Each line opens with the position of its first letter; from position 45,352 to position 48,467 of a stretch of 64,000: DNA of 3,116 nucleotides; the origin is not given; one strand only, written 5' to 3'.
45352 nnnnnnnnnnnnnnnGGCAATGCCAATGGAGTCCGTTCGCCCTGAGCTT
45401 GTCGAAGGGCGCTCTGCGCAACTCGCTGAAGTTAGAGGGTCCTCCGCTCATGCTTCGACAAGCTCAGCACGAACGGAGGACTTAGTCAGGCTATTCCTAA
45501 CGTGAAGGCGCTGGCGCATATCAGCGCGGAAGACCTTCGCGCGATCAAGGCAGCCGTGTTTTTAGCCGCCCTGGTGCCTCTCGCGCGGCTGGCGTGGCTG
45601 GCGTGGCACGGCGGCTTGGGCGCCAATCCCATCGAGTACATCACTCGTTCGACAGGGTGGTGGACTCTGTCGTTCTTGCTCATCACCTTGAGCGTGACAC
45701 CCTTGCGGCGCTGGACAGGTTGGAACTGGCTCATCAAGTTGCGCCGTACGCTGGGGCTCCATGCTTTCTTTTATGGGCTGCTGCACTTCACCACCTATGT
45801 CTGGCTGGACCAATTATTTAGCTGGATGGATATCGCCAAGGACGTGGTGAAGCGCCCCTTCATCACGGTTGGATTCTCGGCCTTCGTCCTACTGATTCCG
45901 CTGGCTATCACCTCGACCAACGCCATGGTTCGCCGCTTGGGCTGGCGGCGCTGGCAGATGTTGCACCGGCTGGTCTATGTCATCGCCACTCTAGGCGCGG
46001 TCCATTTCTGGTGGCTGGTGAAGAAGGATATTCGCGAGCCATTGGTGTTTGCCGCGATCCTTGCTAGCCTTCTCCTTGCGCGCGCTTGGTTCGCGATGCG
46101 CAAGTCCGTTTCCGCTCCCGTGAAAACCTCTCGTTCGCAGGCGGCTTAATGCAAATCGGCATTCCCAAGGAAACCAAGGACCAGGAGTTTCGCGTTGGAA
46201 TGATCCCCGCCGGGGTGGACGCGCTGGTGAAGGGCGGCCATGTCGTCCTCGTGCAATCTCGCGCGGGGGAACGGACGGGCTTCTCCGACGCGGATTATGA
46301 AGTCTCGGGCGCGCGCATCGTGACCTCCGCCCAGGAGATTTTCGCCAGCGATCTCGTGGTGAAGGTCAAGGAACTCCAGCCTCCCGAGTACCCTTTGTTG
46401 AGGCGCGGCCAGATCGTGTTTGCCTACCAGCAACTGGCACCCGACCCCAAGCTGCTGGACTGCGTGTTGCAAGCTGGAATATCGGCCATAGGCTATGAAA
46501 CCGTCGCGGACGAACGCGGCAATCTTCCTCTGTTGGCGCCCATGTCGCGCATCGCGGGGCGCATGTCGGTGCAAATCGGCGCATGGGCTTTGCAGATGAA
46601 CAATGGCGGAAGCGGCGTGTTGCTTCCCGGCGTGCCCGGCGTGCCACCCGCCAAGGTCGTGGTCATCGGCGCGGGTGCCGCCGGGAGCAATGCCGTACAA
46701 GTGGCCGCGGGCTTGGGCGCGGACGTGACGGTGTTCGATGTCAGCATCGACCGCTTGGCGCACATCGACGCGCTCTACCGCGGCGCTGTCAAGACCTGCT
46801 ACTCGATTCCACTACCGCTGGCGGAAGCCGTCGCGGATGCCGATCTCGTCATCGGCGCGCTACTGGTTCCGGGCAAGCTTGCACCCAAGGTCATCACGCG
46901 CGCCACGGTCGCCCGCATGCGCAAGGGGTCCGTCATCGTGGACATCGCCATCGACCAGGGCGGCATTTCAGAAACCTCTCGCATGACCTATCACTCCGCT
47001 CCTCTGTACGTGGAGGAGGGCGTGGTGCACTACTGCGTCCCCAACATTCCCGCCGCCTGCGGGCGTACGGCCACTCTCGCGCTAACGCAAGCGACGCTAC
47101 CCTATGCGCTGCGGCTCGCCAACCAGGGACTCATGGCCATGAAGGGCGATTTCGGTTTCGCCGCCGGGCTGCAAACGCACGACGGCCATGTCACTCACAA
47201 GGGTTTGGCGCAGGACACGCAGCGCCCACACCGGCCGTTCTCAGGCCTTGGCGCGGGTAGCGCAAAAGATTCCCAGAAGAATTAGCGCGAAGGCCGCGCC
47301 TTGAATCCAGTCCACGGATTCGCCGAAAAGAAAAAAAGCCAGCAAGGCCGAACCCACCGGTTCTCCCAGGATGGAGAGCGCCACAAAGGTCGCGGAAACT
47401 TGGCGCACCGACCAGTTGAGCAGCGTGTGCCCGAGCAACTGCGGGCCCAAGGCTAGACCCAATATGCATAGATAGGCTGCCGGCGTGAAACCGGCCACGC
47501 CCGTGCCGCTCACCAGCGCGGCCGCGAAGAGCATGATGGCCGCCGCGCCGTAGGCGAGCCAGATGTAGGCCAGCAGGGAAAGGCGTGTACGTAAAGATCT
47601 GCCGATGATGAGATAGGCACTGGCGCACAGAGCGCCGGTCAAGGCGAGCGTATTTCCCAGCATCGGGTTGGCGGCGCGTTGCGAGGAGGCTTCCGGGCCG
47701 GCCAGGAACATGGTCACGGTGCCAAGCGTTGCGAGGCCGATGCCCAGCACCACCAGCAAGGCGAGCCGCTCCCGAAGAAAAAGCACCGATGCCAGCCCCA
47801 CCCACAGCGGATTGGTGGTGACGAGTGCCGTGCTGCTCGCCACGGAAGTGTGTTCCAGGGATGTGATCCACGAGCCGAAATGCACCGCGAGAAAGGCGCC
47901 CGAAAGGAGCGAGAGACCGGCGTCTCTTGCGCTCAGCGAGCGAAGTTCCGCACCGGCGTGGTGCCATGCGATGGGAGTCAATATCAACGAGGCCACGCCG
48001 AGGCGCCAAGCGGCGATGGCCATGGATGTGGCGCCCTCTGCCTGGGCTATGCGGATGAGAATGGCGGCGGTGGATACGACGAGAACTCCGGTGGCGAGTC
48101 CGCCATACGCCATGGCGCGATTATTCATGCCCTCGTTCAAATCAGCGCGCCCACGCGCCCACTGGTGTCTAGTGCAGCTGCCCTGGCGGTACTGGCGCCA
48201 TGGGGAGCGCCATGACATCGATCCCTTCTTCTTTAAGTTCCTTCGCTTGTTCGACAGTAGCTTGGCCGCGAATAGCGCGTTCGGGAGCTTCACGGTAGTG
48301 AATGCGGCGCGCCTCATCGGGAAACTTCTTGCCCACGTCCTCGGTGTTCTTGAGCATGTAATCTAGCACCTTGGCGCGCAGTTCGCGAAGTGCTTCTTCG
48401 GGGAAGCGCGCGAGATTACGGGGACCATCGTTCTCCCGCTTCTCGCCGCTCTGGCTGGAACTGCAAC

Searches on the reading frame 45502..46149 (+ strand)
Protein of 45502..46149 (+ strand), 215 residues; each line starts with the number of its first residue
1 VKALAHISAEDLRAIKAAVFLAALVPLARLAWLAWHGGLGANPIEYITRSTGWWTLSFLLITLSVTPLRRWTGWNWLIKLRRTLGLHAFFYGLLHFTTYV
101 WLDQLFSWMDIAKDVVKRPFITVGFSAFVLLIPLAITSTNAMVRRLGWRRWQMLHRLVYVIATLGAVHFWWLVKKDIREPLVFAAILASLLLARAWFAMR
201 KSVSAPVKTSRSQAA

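Call 45: search_protein_families(library=pfam, proteins=[window:45502-46149:+], max_evalue=1e-8)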
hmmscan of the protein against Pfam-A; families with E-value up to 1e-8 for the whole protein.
window:45502-46149:+ (215 aa): 1 family
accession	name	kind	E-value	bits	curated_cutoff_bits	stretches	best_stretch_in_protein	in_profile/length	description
PF01794.25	Ferric_reduct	-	2.7e-19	69.9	28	1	51-165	1-120/121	Ferric reductase like transmembrane component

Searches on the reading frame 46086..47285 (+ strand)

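Call 45: search_protein_families(library=pfam, proteins=[window:46086-47285:+], max_evalue=1e-8)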
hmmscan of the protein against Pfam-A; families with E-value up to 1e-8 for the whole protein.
window:46086-47285:+ (399 aa): 2 families
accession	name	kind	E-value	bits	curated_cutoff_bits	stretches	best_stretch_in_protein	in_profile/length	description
PF01262.27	AlaDh_PNT_C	-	5.6e-74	248.6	23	1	161-372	1-214/214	Alanine dehydrogenase/PNT, C-terminal domain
PF05222.21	AlaDh_PNT_N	-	2.3e-43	148.1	30.4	1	25-157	1-136/136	Alanine dehydrogenase/PNT, N-terminal domain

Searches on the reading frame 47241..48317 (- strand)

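Call 45: search_protein_families(library=pfam, proteins=[window:47241-48317:-], max_evalue=1e-8)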
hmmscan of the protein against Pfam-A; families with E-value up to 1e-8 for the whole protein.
window:47241-48317:- (358 aa): 1 family
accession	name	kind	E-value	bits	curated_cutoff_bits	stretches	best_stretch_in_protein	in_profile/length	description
PF00892.27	EamA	-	7.1e-30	104.5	28.2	2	74-204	7-134/135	EamA-like transporter family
